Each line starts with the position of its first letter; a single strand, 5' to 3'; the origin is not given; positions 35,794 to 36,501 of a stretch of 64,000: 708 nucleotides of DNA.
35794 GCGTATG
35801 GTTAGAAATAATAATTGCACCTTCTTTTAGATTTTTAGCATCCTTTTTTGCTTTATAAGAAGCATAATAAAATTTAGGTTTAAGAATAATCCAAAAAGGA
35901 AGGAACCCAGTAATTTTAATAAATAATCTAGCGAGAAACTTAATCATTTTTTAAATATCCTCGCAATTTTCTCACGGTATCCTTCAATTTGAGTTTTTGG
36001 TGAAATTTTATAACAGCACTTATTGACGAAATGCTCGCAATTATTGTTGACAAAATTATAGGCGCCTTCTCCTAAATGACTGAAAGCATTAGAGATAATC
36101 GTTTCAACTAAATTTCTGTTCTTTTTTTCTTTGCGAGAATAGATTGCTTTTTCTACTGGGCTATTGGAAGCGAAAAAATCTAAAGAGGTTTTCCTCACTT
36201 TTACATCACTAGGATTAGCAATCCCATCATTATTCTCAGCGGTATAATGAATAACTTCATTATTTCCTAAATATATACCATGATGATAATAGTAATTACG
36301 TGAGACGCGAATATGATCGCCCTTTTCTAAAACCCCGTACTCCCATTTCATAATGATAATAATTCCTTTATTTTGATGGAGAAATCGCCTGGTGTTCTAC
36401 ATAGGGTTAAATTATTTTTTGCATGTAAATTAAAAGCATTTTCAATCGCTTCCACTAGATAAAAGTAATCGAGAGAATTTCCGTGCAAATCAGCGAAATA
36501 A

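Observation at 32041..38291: Six-gene translationally coupled acyl-activation, carrier, acyltransferase and transporter operon: a split and expanded Aas/LplT-like lipid salvage module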

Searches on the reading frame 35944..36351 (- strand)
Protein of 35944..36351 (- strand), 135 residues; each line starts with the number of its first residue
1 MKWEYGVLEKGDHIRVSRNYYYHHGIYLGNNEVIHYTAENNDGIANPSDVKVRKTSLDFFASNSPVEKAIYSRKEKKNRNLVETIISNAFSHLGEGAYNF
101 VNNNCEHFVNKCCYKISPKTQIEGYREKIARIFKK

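Call 3: search_protein_families(library=pfam, proteins=[window:35944-36351:-], max_evalue=0.01)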
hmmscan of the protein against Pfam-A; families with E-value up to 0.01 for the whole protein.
window:35944-36351:- (135 aa): 2 families
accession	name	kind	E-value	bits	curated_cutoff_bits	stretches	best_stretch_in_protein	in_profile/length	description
PF04970.19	LRAT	-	3.2e-25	89.2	24.3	1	9-114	4-116/120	Lecithin retinol acyltransferase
PF05903.20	Peptidase_C97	-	0.00061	20.1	29.2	1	76-131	81-135/151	PPPDE putative peptidase domain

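Call 4: search_protein_families(library=ncbifam, proteins=[window:35944-36351:-], max_evalue=0.01)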
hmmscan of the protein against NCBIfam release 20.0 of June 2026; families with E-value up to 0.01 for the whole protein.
window:35944-36351:- (135 aa): 0 families

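Call 23: search_solved_structures(query=window:35944-36351:-, max_evalue=1, show_alignments=2)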
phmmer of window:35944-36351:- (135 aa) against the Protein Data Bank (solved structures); distinct sequences matched with E-value up to 1: 9.
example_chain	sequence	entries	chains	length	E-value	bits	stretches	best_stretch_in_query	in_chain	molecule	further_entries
4dot_A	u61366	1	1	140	1.8e-06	31.8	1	10-123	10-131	Group XVI phospholipase A2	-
2lkt_A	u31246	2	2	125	1.9e-06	31.6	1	10-114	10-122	Retinoic acid receptor responder protein 3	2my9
4dpz_X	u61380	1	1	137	2.1e-06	31.6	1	11-125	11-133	HRAS-like suppressor 2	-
4fa0_A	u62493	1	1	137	2.4e-06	31.4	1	10-122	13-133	Group XVI phospholipase A1/A2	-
7zot_A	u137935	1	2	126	2.5e-06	31.3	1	10-114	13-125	Phospholipase A and acyltransferase 4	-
7zom_A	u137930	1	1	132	2.5e-06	31.3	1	10-122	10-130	Phospholipase A and acyltransferase 3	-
7c3z_A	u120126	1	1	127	9.3e-06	29.4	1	10-117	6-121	HRAS-like suppressor 3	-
2kyt_A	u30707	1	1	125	1.2e-05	29.1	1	10-116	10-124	Group XVI phospholipase A2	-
4q95_A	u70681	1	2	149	2.4e-05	28.1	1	84-118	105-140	HRAS-like suppressor 3, Lecithin retinol acyltransferase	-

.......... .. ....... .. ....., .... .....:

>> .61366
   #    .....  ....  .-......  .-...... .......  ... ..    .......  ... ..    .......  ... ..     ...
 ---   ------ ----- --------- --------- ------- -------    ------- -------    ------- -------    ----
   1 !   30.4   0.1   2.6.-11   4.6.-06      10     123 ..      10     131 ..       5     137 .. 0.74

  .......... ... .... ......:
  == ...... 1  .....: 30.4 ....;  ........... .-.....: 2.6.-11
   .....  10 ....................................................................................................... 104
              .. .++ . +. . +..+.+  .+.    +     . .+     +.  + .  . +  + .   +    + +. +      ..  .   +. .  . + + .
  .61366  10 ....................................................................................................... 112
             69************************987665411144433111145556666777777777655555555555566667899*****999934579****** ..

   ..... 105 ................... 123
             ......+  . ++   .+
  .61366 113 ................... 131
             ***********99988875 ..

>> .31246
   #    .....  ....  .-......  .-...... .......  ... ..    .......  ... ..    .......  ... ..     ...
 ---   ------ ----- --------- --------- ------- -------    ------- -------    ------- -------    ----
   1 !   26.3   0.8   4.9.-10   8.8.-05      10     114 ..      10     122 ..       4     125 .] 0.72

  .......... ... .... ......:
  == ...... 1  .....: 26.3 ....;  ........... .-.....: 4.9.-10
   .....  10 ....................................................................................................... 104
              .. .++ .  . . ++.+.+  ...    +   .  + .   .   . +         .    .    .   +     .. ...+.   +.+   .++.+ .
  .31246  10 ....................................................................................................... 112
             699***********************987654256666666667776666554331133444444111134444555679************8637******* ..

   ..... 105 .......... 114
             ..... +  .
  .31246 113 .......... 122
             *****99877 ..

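Call 31: search_protein_representatives(protein=window:35944-36351:-)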
Query: 135 residues. Proteins with E-value up to 0.001 (for the whole library): 3145; up to 1e-10: 547; up to 1e-30: 3. The best 150 are listed.
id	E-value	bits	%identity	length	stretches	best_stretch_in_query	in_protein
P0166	6.6e-66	237.1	31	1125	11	9-134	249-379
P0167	3.5e-35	137.7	53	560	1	1-124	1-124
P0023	4.3e-32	127.7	52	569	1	1-120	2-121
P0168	2.5e-30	121.9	48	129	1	1-127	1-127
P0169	1.8e-28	116.0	43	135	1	3-134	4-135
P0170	1.2e-27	113.3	42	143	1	3-134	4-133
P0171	9.8e-25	103.9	38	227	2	8-115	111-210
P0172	1.6e-24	103.2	44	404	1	3-123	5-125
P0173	5.8e-23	98.1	42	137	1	2-128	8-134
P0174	1.2e-22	97.1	39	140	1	3-135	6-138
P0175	4.9e-22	95.1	38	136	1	3-135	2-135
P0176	7.7e-22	94.5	42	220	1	9-124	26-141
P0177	1.0e-21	94.1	42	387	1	2-121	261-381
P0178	1.4e-21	93.7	43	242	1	7-124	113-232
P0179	1.5e-21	93.5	38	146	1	3-130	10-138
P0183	6.3e-21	91.5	39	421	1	2-124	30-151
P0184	7.3e-21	91.3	40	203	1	3-114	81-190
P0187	1.1e-20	90.8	39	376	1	3-123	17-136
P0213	2.0e-18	83.5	41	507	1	8-123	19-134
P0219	3.6e-18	82.6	38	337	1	1-128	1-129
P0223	5.1e-18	82.1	41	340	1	1-129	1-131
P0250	1.0e-16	77.9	37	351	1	1-127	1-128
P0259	2.3e-16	76.8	39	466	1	8-118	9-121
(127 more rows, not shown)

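Call 33: search_protein_families(library=pfam, proteins=[P0167, P0172, P0177, P0183, P0219, P0223, P0250, P0213, P0259, P0187], max_evalue=0.001)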
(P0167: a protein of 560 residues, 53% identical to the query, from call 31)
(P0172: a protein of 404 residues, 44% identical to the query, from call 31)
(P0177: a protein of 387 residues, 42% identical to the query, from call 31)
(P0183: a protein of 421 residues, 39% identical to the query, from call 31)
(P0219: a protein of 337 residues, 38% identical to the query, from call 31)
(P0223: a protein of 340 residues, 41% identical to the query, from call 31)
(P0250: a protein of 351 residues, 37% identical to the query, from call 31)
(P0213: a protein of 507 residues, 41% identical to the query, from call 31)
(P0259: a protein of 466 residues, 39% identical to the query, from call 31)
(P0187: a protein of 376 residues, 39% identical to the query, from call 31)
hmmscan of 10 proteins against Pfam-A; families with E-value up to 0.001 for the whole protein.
P0167 (560 aa): 2 families
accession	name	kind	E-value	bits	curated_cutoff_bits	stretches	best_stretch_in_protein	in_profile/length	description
PF01553.26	Acyltransferase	-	1.5e-24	86.8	23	2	168-289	7-131/132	Acyltransferase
PF04970.19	LRAT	-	2e-20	73.7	24.3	1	8-115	3-117/120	Lecithin retinol acyltransferase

P0172 (404 aa): 1 family
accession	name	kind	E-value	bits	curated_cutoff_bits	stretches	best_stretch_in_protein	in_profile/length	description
PF04970.19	LRAT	-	1.1e-23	84.2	24.3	1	10-118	3-118/120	Lecithin retinol acyltransferase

P0177 (387 aa): 2 families
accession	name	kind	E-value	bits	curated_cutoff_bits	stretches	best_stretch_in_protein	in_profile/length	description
PF04970.19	LRAT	-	7.5e-25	88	24.3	1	267-376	3-118/120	Lecithin retinol acyltransferase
PF01553.26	Acyltransferase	-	1.4e-21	77.1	23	1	56-173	12-131/132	Acyltransferase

P0183 (421 aa): 1 family
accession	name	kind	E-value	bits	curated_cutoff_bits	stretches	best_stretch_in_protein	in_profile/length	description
PF04970.19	LRAT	-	2.7e-23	83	24.3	1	38-141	5-116/120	Lecithin retinol acyltransferase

P0219 (337 aa): 1 family
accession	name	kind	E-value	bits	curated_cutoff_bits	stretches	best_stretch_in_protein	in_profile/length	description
PF04970.19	LRAT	-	2e-20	73.7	24.3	1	7-118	2-119/120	Lecithin retinol acyltransferase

P0223 (340 aa): 1 family
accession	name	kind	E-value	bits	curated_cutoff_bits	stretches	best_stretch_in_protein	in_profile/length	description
PF04970.19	LRAT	-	4.9e-18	66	24.3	1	7-119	2-119/120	Lecithin retinol acyltransferase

P0250 (351 aa): 2 families
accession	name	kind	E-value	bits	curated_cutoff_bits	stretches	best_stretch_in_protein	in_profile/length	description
PF04970.19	LRAT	-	2.4e-17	63.8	24.3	1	8-118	3-119/120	Lecithin retinol acyltransferase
PF01648.25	ACPS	-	3.4e-06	27.5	25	1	233-298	1-71/111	4'-phosphopantetheinyl transferase superfamily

P0213 (507 aa): 1 family
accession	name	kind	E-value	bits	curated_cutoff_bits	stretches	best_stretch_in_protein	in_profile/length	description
PF04970.19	LRAT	-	1.2e-22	80.9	24.3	1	19-128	3-119/120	Lecithin retinol acyltransferase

P0259 (466 aa): 1 family
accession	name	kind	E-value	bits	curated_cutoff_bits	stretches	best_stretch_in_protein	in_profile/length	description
PF04970.19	LRAT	-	2.1e-22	80.1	24.3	1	8-120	2-119/120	Lecithin retinol acyltransferase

P0187 (376 aa): 1 family
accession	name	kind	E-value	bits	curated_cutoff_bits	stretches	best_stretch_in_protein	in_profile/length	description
PF04970.19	LRAT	-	4.5e-24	85.5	24.3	1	22-130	3-119/120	Lecithin retinol acyltransferase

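Call 76: search_protein_families(library=padloc, proteins=[window:35944-36351:-], max_evalue=0.001)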
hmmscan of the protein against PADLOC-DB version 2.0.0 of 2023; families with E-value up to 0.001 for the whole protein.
window:35944-36351:- (135 aa): 0 families

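Call 79: find_encoding_contigs(protein=P0219, flank=7000, max_places=2)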
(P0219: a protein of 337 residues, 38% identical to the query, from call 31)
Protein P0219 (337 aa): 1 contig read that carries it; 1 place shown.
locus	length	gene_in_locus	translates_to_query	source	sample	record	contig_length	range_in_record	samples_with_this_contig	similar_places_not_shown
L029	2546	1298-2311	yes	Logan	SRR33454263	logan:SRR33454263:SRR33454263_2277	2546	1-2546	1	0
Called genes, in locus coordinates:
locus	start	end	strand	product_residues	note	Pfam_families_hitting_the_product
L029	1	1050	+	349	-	?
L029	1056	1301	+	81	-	-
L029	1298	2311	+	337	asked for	PF04970:LRAT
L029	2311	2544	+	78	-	?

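Call 80: find_encoding_contigs(protein=P0184, flank=7000, max_places=2)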
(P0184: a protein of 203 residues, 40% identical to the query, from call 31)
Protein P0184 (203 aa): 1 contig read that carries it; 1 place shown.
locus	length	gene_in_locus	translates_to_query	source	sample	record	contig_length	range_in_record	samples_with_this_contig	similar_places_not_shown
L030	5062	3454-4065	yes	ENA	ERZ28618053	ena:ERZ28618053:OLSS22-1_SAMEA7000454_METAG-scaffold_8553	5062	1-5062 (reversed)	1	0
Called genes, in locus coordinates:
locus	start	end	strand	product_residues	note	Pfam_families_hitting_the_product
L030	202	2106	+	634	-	PF00501:AMP-binding, PF00550:PP-binding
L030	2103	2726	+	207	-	PF01553:Acyltransferase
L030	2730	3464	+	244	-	PF01553:Acyltransferase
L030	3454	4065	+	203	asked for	PF04970:LRAT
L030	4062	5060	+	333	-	?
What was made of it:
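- The ACP-LRAT fusion lies inside an A-T/PlsC/PlsC module (call 80).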
